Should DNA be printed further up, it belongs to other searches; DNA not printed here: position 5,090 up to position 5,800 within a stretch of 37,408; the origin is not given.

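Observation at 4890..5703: Self-contained, counter-oriented two-gene cassette with a textbook sigma70 promoter, an operator palindrome and its own terminators, embedded in the leftward operon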

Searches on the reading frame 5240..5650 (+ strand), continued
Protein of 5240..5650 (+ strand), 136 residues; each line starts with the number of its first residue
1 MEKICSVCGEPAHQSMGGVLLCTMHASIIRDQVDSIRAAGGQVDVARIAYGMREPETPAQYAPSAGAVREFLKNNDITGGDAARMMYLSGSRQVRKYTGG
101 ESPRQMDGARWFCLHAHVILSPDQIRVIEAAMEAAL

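Call 43: fold_search(model_id=the predicted structure, library=pdb)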
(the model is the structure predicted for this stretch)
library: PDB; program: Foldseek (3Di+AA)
matches with E <= 10: 145; with E <= 0.001: 0
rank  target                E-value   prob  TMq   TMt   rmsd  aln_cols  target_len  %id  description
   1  4tnt_A                7.5e-01  0.66  0.20  0.36   5.0        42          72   33  Structure of the human mineralocorticoid receptor in complex with DNA (released 2014-09-17)
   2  4ond_A                1.0e+00  0.54  0.20  0.36   4.6        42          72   31  Ancestral Steroid Receptor 2 DBD helix mutant - ERE DNA complex (released 2014-10-29)
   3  5cc0_B                1.0e+00  0.54  0.20  0.36   4.9        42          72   31  AncSR2 - TSLP nGRE complex (released 2015-12-23)
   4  5uan_A                1.0e+00  0.13  0.24  0.13  16.6       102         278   17  Crystal structure of multi-domain RAR-beta-RXR-alpha heterodimer on DNA (released 2017-10-18)
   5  4cn7_E                1.2e+00  0.75  0.24  0.40   1.6        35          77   23  Crystal Structure of the Human Retinoid X Receptor DNA-Binding Domain Bound to an idealized DR1 Response Element (released 2015-02-18)
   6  5cbz_B                1.4e+00  0.44  0.20  0.34   4.9        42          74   33  AncMR DNA Binding Domain - (+)GRE Complex (released 2015-12-23)
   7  5cbx_B                1.5e+00  0.44  0.21  0.36   5.1        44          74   34  AncGR DNA Binding Domain - (+)GRE Complex (released 2015-12-23)
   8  4oor_A                1.7e+00  0.44  0.21  0.37   5.0        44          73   30  Ancestral Steroid Receptor 2 DNA binding domain in complex with a steroid response element (released 2014-10-29)
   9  4ond_B                1.7e+00  0.41  0.20  0.36   4.8        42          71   31  Ancestral Steroid Receptor 2 DBD helix mutant - ERE DNA complex (released 2014-10-29)
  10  2c7a_B                1.7e+00  0.41  0.21  0.35   4.8        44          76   32  STRUCTURE OF THE PROGESTERONE RECEPTOR-DNA COMPLEX (released 2006-08-30)
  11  1r4r_B                1.7e+00  0.35  0.20  0.33   4.7        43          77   28  Crystallographic analysis of the interaction of the glucocorticoid receptor with DNA (released 2003-10-28)
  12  8j54_D                1.9e+00  0.63  0.22  0.37   1.3        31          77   26  Crystal structure of RXR/DR2 complex (released 2024-01-17)
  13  4cn2_C                1.9e+00  0.60  0.22  0.35   1.4        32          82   25  Crystal Structure of the Human Retinoid X Receptor DNA-Binding Domain Bound to the Human Ramp2 Response Element (released 2015-02-18)
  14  5cbz_E                1.9e+00  0.41  0.20  0.35   5.0        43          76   32  AncMR DNA Binding Domain - (+)GRE Complex (released 2015-12-23)
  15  1glu_A                1.9e+00  0.35  0.20  0.31   5.0        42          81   28  CRYSTALLOGRAPHIC ANALYSIS OF THE INTERACTION OF THE GLUCOCORTICOID RECEPTOR WITH DNA (released 1994-01-31)
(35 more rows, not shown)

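Call 45: search_protein_families(library=ncbifam, proteins=[window:5240-5647:+], max_evalue=1)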
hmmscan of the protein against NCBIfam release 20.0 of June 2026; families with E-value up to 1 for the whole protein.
window:5240-5647:+ (136 aa): 0 families

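Call 60: find_encoding_contigs(protein=P0053, flank=3000, max_places=2)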
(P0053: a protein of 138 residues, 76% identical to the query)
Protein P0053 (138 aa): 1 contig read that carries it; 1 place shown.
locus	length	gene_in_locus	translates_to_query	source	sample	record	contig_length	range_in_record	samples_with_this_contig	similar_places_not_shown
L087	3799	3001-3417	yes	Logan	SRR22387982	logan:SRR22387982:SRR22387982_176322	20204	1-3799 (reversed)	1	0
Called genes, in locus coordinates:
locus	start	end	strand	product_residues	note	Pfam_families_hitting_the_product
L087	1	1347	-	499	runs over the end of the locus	PF03237:Terminase_6N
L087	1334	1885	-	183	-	PF16677:GP3_package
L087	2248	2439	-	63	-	-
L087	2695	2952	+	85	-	-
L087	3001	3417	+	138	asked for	-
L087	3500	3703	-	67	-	-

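Call 61: find_encoding_contigs(protein=P0073, flank=3000, max_places=2)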
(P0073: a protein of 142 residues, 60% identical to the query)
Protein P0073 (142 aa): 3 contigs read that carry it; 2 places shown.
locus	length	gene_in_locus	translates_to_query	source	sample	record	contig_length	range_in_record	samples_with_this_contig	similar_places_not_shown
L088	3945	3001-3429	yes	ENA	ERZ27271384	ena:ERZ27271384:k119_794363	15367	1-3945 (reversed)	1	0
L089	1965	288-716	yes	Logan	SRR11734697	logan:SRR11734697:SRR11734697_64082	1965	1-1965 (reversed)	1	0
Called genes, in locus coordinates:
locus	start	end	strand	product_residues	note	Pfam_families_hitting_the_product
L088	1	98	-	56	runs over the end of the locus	-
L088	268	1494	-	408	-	PF00589:Phage_integrase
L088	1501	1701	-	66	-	-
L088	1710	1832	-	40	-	-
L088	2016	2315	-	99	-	PF14354:Lar_restr_allev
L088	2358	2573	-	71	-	-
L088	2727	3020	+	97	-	-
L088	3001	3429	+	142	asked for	-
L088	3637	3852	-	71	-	-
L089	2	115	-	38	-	?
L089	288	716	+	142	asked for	-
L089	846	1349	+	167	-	-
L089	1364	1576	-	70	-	-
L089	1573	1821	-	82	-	-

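Call 62: find_encoding_contigs(protein=P0082, flank=3000, max_places=2)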
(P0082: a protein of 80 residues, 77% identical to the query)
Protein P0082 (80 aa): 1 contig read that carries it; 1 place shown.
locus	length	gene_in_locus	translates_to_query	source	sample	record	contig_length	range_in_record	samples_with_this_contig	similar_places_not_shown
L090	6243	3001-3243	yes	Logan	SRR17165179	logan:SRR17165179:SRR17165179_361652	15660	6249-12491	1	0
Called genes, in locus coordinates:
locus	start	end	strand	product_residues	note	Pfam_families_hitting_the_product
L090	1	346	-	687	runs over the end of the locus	-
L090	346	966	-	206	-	PF24175:SU10_adaptor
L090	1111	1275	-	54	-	-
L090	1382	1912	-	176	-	-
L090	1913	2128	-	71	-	-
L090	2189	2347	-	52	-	-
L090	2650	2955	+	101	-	-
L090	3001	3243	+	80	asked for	-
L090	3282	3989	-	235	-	-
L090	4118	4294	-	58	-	PF02599:CsrA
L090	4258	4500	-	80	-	-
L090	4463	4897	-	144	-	PF00436:SSB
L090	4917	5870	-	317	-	PF04055:Radical_SAM, PF13186:SPASM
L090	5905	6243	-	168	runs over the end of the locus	PF13489:Methyltransf_23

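Call 63: find_encoding_contigs(protein=P0054, flank=3000, max_places=2)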
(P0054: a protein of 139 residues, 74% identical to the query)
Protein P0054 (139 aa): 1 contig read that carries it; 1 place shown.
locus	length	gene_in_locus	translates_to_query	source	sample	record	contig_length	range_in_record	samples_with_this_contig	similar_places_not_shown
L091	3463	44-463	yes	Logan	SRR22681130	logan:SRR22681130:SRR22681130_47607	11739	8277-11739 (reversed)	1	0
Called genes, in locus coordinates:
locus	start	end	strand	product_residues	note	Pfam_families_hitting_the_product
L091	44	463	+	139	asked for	-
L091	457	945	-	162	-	-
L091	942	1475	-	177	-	PF05838:Glyco_hydro_108, PF09374:PG_binding_3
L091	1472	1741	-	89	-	-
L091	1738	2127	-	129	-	-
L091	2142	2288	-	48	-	-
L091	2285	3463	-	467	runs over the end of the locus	-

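Call 80: search_protein_families(library=pfam, proteins=[L001:5683-5946:+, L004:5785-5991:+, L006:5653-5946:+, L008:5383-5709:+, L012:7264-7704:+, L019:2567-2989:+, L019:3047-3379:+, L088:2727-3017:+, L090:2650-2952:+, L011:5558-5986:+], max_evalue=0.1)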
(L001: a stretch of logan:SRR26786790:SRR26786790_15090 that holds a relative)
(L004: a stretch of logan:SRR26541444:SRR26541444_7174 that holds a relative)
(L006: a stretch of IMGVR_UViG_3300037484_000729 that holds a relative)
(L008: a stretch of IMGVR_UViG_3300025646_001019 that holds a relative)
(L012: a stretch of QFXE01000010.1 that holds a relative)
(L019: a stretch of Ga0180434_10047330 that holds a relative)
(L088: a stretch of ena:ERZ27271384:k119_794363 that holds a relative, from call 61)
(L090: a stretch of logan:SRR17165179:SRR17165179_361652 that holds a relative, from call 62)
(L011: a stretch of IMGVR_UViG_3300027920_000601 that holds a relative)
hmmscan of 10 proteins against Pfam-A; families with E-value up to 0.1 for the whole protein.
L001:5683-5946:+ (88 aa): 0 families

L004:5785-5991:+ (69 aa): 0 families

L006:5653-5946:+ (98 aa): 0 families

L008:5383-5709:+ (109 aa): 0 families

L012:7264-7704:+ (147 aa): 0 families

L019:2567-2989:+ (141 aa): 0 families

L019:3047-3379:+ (111 aa): 0 families

L088:2727-3017:+ (97 aa): 0 families

L090:2650-2952:+ (101 aa): 0 families

L011:5558-5986:+ (143 aa): 0 families

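Call 81: search_protein_families(library=phrogs, proteins=[L001:5683-5946:+, L004:5785-5991:+, L006:5653-5946:+, L008:5383-5709:+, L012:7264-7704:+, L019:2567-2989:+, L019:3047-3379:+, L088:2727-3017:+, L090:2650-2952:+, L011:5558-5986:+], max_evalue=0.01)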
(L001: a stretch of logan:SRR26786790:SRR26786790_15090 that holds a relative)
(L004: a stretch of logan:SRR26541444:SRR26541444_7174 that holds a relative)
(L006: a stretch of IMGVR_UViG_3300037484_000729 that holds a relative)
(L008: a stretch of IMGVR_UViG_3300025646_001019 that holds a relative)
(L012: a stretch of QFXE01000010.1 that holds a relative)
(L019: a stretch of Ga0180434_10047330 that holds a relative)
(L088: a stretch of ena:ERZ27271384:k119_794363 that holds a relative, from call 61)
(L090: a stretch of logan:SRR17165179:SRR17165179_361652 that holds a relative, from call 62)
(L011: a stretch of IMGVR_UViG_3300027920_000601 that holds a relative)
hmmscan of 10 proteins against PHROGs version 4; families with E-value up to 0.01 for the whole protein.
L001:5683-5946:+ (88 aa): 0 families

L004:5785-5991:+ (69 aa): 0 families

L006:5653-5946:+ (98 aa): 0 families

L008:5383-5709:+ (109 aa): 0 families

L012:7264-7704:+ (147 aa): 1 family
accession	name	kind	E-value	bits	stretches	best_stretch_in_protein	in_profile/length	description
phrog_17390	-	unknown function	0.0014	19.4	0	6-31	11-36/69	-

L019:2567-2989:+ (141 aa): 1 family
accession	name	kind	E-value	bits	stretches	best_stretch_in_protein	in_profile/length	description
phrog_23046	-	unknown function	0.004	18.5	1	20-103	37-114/141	-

L019:3047-3379:+ (111 aa): 0 families

L088:2727-3017:+ (97 aa): 0 families

L090:2650-2952:+ (101 aa): 0 families

L011:5558-5986:+ (143 aa): 0 families

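Call 82: search_protein_families(library=padloc, proteins=[window:5240-5647:+, L001:5683-5946:+, L004:5785-5991:+, L006:5653-5946:+, L008:5383-5709:+, L012:7264-7704:+, L019:2567-2989:+, L088:2727-3017:+, L090:2650-2952:+], max_evalue=0.1)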
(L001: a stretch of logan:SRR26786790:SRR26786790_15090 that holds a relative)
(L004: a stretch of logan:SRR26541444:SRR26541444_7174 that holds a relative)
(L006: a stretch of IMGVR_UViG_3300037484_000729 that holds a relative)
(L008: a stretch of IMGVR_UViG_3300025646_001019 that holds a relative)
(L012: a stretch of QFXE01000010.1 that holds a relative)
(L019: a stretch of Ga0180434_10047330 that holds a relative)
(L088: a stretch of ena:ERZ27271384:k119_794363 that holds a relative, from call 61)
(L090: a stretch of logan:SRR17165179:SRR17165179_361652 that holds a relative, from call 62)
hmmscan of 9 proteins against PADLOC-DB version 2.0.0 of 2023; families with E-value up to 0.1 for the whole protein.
window:5240-5647:+ (136 aa): 0 families

L001:5683-5946:+ (88 aa): 0 families

L004:5785-5991:+ (69 aa): 0 families

L006:5653-5946:+ (98 aa): 0 families

L008:5383-5709:+ (109 aa): 0 families

L012:7264-7704:+ (147 aa): 0 families

L019:2567-2989:+ (141 aa): 0 families

L088:2727-3017:+ (97 aa): 1 family
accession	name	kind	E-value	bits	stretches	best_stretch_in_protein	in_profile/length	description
PDLC04673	PDC-M48B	-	0.017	12.6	1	55-88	113-146/296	-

L090:2650-2952:+ (101 aa): 0 families

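Call 125: find_encoding_contigs(protein=window:5240-5650:+, flank=1500, max_places=6)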
Protein window:5240-5650:+ (136 aa): 14 contigs read that carry it; 6 places shown.
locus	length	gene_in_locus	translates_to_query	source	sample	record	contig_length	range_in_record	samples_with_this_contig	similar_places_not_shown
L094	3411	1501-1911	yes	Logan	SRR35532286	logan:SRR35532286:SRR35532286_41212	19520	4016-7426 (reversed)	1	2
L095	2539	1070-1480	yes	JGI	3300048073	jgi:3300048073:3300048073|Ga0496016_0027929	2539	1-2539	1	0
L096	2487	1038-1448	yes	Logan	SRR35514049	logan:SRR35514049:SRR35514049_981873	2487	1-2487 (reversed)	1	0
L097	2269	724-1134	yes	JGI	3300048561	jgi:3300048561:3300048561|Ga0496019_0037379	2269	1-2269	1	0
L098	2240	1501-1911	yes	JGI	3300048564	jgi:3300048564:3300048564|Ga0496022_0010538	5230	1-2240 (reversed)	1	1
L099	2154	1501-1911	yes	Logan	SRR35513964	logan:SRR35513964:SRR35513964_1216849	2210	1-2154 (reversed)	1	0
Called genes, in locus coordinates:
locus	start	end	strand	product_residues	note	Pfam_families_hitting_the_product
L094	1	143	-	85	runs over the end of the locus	-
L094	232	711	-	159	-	-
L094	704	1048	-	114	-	-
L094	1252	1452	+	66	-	-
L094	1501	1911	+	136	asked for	-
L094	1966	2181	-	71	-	PF05930:Phage_AlpA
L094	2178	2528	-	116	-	-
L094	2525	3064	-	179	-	-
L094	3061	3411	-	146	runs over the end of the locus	PF00692:dUTPase, PF22769:DCD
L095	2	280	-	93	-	?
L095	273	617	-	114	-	-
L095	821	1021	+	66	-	-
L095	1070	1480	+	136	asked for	-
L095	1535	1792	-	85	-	PF05930:Phage_AlpA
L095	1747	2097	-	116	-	-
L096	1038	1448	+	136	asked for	-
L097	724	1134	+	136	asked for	-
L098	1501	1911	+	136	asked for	-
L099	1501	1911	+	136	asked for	-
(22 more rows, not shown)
